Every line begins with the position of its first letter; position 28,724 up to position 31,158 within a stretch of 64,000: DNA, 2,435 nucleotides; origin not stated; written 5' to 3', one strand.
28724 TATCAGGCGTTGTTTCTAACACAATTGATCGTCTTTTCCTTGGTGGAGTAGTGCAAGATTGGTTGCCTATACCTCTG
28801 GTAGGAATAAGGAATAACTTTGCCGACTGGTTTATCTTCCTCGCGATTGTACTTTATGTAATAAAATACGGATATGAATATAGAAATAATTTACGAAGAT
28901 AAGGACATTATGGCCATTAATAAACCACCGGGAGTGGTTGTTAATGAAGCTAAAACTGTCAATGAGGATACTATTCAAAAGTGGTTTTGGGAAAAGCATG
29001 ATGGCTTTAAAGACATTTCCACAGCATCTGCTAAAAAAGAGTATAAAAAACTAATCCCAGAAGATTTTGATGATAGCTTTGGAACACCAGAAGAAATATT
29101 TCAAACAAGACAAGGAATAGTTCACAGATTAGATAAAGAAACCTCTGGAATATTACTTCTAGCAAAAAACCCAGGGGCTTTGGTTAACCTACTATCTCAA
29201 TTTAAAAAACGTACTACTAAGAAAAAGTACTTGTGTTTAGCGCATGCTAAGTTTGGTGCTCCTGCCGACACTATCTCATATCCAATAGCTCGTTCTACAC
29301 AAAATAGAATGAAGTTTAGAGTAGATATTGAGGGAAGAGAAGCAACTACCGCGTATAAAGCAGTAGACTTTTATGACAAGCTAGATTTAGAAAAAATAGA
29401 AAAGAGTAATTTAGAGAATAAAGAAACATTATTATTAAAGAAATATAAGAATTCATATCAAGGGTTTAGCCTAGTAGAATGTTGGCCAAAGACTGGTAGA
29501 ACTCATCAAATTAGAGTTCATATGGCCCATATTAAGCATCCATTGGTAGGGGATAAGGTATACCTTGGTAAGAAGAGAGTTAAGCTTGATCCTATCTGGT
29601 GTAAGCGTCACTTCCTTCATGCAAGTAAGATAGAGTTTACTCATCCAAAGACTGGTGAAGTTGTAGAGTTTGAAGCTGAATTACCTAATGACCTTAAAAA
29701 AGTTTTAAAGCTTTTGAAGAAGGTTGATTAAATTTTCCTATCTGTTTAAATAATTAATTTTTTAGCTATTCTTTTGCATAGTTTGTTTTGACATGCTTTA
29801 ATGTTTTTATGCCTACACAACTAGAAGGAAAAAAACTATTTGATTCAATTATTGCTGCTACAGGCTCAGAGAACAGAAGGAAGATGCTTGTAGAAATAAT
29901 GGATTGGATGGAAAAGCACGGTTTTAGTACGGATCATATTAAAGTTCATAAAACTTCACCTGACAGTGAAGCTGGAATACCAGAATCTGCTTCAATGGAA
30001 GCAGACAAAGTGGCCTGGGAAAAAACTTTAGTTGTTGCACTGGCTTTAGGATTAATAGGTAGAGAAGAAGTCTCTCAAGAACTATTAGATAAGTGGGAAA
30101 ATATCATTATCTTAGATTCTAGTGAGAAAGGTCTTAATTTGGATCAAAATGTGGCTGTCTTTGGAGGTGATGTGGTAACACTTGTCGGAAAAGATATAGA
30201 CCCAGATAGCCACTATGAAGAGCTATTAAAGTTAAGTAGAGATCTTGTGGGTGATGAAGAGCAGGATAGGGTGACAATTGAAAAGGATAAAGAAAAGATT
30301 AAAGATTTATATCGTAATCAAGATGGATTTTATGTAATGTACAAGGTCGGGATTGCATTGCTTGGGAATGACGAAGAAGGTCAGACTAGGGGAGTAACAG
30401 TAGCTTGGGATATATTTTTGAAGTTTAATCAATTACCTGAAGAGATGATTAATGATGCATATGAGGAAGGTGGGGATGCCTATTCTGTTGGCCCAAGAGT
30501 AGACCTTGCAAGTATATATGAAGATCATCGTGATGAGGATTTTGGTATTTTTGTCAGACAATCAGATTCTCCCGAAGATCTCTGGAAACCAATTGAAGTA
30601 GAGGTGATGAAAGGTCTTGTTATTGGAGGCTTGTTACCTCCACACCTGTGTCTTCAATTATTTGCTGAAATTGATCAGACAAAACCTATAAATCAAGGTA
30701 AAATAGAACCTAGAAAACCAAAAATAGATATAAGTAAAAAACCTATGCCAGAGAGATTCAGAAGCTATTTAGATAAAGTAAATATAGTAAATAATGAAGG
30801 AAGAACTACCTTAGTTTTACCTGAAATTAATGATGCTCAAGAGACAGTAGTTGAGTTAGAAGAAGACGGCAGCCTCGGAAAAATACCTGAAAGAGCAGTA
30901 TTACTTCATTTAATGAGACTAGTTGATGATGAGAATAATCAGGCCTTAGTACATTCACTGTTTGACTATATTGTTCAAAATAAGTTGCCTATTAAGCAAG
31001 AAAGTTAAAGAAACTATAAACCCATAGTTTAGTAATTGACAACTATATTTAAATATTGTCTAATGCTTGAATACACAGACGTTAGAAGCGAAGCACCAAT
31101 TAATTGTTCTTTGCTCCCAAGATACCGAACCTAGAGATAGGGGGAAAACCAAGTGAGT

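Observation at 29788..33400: Tandem paralogous unknown genes, each preceded by a duplicated promoter + double 52-nt leader cassette shared with an unrelated gene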

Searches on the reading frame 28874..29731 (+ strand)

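Call 7: search_protein_families(library=pfam, proteins=[window:28874-29731:+], max_evalue=1)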
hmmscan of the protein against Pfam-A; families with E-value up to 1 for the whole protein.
window:28874-29731:+ (285 aa): 1 family
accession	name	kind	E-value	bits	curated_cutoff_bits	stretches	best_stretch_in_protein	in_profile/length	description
PF00849.27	PseudoU_synth_2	-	4.3e-26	92.4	26.8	1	12-219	2-152/152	RNA pseudouridylate synthase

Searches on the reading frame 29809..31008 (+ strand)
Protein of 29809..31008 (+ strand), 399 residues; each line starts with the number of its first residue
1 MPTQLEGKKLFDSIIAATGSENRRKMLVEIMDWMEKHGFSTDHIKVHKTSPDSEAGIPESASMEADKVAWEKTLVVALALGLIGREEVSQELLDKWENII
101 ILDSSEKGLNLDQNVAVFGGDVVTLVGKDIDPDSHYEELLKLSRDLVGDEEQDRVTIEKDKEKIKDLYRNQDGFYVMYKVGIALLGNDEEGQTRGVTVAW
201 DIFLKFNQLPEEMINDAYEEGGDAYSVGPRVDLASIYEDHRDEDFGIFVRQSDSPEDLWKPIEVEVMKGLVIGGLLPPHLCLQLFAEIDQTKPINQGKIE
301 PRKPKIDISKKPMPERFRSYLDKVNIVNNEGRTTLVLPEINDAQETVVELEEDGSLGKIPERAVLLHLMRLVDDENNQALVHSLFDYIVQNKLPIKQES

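Call 7: search_protein_families(library=pfam, proteins=[window:29809-31008:+], max_evalue=1)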
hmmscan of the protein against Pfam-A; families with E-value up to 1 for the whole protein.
window:29809-31008:+ (399 aa): 0 families
